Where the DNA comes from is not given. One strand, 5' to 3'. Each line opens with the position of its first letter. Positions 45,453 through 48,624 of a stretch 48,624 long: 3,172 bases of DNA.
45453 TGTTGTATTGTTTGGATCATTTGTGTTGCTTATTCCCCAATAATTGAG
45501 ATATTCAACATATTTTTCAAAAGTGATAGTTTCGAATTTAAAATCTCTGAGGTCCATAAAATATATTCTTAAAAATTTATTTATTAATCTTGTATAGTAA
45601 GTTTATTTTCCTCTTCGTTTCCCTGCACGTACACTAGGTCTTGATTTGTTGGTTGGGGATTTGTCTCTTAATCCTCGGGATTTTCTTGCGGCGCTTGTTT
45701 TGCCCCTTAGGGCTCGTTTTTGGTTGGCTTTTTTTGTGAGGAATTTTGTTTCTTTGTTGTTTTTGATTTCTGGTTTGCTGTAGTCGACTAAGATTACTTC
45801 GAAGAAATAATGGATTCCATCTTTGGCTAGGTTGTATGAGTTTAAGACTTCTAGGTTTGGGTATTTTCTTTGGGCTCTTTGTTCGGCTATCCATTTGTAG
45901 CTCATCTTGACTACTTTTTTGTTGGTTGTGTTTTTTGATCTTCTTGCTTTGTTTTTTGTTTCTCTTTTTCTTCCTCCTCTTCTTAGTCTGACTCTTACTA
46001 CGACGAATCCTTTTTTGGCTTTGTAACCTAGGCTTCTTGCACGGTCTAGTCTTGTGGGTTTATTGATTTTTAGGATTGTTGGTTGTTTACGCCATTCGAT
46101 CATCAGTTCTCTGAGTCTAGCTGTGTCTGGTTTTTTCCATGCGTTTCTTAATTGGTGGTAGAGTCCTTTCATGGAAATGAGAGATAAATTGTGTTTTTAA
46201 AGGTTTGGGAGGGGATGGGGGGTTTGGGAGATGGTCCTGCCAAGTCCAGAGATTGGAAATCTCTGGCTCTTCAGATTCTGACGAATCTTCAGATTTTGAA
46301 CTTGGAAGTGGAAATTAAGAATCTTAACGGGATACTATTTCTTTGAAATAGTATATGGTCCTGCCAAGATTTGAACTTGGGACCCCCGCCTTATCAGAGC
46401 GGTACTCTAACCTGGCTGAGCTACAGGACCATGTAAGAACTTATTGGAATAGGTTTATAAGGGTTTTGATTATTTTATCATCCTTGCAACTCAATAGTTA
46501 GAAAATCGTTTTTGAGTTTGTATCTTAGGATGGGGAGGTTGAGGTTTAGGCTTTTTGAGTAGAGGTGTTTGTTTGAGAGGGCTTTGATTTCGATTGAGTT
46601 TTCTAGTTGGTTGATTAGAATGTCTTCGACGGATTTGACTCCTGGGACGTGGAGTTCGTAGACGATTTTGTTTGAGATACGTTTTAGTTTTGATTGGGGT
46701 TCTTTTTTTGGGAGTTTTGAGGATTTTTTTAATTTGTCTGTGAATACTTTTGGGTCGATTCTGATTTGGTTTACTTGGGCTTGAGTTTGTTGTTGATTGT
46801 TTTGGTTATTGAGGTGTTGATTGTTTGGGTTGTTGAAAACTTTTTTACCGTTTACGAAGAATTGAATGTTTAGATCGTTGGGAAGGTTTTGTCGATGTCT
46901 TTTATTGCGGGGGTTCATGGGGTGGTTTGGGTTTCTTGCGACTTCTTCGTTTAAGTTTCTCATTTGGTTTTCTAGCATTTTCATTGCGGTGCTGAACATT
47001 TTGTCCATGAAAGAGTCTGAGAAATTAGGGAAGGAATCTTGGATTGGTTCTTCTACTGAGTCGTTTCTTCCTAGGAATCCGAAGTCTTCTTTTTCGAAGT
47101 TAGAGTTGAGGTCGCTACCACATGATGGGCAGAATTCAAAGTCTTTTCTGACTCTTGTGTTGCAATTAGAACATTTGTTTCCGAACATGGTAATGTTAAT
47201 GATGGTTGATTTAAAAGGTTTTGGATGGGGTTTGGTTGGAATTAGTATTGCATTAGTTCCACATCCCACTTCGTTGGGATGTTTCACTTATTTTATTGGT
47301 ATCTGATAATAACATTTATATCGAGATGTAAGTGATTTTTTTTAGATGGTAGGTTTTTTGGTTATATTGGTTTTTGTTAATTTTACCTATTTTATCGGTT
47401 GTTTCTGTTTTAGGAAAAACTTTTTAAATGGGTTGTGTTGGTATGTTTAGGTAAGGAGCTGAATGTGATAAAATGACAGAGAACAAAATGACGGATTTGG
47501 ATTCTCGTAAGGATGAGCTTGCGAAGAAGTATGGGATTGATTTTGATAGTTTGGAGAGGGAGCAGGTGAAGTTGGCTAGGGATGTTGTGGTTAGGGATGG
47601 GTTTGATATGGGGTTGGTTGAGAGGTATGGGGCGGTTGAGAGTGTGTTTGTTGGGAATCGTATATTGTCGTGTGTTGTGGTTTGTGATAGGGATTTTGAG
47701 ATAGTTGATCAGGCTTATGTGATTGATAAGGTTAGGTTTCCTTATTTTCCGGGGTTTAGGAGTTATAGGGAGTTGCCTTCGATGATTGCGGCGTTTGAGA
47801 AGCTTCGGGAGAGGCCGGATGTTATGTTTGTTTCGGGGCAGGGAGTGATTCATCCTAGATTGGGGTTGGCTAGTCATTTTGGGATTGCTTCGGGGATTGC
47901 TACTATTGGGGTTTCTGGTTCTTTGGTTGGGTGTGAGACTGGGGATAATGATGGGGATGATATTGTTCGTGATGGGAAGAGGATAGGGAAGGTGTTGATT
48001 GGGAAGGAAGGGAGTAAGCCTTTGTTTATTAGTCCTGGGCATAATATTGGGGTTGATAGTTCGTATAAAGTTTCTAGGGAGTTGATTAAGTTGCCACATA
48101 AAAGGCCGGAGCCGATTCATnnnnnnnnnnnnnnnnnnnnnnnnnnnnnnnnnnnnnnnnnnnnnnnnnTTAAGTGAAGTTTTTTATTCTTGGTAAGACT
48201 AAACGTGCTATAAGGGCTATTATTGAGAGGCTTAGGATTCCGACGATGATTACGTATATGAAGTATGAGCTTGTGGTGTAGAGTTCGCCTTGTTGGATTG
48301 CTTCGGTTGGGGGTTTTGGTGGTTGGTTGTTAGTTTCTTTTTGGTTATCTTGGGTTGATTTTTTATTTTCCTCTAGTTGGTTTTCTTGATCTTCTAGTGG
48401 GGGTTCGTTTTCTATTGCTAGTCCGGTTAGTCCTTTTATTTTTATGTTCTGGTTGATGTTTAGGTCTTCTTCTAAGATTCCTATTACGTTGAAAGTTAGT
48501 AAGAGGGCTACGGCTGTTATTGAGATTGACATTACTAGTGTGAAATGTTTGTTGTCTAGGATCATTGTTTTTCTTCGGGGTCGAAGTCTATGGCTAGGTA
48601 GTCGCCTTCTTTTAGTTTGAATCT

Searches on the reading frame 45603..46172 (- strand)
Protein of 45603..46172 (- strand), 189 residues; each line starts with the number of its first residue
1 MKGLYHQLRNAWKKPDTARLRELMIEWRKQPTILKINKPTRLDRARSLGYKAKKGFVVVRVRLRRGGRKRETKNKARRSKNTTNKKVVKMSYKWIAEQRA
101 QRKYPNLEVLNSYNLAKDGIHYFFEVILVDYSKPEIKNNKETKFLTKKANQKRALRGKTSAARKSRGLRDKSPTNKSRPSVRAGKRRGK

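Call 39: find_encoding_contigs(protein=window:45603-46172:-, flank=10000, max_places=6)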
Protein window:45603-46172:- (189 aa): 9 contigs read that carry it; 6 places shown.
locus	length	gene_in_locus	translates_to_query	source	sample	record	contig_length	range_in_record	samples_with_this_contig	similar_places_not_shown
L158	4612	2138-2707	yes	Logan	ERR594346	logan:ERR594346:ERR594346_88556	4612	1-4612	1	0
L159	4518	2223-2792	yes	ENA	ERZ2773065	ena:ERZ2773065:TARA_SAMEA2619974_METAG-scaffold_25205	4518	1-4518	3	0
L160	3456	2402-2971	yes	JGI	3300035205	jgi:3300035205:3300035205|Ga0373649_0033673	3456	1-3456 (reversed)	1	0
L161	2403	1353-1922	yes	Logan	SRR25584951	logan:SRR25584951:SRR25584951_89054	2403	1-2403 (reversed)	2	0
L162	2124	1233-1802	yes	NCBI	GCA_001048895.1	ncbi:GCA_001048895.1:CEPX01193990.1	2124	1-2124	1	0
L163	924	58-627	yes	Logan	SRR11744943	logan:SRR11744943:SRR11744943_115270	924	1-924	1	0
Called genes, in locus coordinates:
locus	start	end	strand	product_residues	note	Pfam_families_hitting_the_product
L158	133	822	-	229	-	PF04493:Endonuclease_5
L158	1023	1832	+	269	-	PF13240:Zn_Ribbon_1 (weak)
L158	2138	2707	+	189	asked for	PF00827:Ribosomal_L15e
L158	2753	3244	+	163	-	-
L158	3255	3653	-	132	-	PF07884:VKOR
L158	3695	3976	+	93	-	-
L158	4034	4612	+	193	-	?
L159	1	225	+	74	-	?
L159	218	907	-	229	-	PF04493:Endonuclease_5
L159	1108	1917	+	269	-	PF13240:Zn_Ribbon_1 (weak)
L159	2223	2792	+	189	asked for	PF00827:Ribosomal_L15e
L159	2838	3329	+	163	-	-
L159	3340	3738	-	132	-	PF07884:VKOR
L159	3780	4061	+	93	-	-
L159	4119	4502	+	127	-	PF04675:DNA_ligase_A_N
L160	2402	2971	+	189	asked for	PF00827:Ribosomal_L15e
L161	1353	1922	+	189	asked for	PF00827:Ribosomal_L15e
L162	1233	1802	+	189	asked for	PF00827:Ribosomal_L15e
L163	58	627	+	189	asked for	PF00827:Ribosomal_L15e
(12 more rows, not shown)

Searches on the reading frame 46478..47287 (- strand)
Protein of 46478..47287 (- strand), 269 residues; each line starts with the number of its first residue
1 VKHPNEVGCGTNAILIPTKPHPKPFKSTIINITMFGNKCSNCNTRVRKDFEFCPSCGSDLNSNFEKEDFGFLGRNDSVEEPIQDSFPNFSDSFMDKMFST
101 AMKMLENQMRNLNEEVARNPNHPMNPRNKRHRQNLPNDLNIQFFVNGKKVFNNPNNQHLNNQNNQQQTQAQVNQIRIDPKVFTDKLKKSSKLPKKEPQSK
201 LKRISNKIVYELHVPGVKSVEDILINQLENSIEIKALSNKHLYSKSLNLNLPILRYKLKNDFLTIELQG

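Call 16: search_protein_families(library=pfam, proteins=[window:46478-47287:-])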
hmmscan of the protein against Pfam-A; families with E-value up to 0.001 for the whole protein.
window:46478-47287:- (269 aa): 4 families
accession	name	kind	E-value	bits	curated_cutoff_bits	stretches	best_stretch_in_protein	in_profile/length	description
PF13240.11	Zn_Ribbon_1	-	1.7e-06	28.1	25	1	38-60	1-23/23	zinc-ribbon domain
PF12773.13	DZR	-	2.6e-05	24.7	27.3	1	39-61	1-23/45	Double zinc ribbon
PF13248.11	Zn_ribbon_3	-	6.2e-05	22.8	27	1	37-60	3-26/26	zinc-ribbon domain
PF17032.10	Zn_ribbon_15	-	0.0001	23.4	28.9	1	36-57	52-73/73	zinc-ribbon family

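Call 68: find_homologous_proteins(query=window:46478-47188:-, max_evalue=1e-20)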
Query window:46478-47188:- (236 aa): 246 proteins with E <= 1e-20 among 577 candidates; the best 120 are listed.
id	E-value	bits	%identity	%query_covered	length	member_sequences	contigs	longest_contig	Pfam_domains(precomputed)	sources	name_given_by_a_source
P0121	6.9e-150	515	100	100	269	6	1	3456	PF13240.12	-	-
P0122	1.7e-123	429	82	100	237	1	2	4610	PF13240.12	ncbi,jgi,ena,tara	jgi:hypothetical protein|tara:strand:- start:50 stop:763 length:714 start_codon:yes stop_codon:yes g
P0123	4.4e-96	339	70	100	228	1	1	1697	PF13240.12,PF13248.12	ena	-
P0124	6.3e-85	303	63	100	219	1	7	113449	-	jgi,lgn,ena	-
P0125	5.4e-72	260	57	100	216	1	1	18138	PF13240.12,PF12773.14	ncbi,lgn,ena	-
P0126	1.1e-69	253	55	100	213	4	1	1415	-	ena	-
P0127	1.6e-67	246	56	100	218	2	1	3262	PF13248.12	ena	-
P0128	2.7e-66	242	56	100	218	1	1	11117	-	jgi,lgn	-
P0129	6.9e-65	237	51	100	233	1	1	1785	PF13248.12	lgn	-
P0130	1.1e-64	237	51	100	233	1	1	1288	-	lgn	-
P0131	2.1e-64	236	51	100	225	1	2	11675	-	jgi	-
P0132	3.2e-64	235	51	99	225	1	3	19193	-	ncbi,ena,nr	ncbi:hypothetical protein CMI42_01060 [Candidatus Pacearchaeota archaeon]|nr:hypothetical protein [C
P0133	3.3e-64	235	51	100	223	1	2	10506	PF13240.12,PF24460.2,PF13248.12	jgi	-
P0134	8.6e-63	230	51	93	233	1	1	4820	-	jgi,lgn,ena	-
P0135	2.5e-62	229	51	100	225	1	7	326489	-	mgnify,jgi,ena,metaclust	mgnify:CR=1 FL=1|jgi:hypothetical protein|metaclust:\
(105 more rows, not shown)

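Call 69: find_encoding_contigs(protein=P0122, flank=5000, max_places=4)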
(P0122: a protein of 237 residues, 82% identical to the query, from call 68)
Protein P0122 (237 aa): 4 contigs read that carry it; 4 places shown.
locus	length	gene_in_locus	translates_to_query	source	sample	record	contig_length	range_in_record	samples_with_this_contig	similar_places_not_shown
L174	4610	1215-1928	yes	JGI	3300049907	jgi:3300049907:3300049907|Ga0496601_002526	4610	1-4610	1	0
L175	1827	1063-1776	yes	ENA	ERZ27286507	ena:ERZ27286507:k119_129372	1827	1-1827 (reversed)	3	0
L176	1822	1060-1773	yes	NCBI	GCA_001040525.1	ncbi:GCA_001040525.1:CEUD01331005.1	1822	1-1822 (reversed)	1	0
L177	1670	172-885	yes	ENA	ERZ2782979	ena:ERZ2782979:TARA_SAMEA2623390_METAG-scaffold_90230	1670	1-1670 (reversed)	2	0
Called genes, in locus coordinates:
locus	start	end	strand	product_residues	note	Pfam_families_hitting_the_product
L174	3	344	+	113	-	?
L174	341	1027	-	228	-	PF04493:Endonuclease_5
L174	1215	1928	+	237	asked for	PF13240:Zn_Ribbon_1 (faint)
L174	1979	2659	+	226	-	PF14528:LAGLIDADG_3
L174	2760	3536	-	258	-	PF16715:CDPS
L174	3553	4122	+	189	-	PF00827:Ribosomal_L15e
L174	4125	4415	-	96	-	-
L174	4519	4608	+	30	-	?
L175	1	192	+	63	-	?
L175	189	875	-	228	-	PF04493:Endonuclease_5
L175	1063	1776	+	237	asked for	PF13240:Zn_Ribbon_1 (faint)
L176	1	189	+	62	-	?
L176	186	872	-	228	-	PF04493:Endonuclease_5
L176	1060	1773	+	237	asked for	PF13240:Zn_Ribbon_1 (faint)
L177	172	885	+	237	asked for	PF13240:Zn_Ribbon_1 (faint)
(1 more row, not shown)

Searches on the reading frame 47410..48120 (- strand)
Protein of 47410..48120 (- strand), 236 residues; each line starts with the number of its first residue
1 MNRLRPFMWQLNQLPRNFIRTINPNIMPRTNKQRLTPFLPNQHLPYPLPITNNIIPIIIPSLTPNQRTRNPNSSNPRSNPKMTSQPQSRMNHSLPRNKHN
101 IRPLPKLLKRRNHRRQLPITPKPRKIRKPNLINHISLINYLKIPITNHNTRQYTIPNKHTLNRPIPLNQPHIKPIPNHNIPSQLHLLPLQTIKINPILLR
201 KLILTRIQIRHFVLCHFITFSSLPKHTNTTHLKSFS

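Call 16: search_protein_families(library=pfam, proteins=[window:47410-48120:-])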
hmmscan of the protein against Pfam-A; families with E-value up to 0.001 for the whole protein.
window:47410-48120:- (236 aa): 0 families

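Call 38: find_encoding_contigs(protein=window:47410-48120:-, flank=10000, max_places=6)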
Protein window:47410-48120:- (236 aa): no gene with exactly this product is on record in the collection.

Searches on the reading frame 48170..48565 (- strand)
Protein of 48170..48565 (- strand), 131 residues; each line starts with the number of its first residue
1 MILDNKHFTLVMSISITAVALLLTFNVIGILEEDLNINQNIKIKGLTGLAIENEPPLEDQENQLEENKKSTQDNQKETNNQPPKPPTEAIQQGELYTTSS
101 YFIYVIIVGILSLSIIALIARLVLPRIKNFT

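Call 36: find_encoding_contigs(protein=window:48170-48565:-, flank=10000, max_places=6)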
Protein window:48170-48565:- (131 aa): no gene with exactly this product is on record in the collection.
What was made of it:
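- Tried and rejected: Two edge ORFs were not on record (calls 36, 38).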
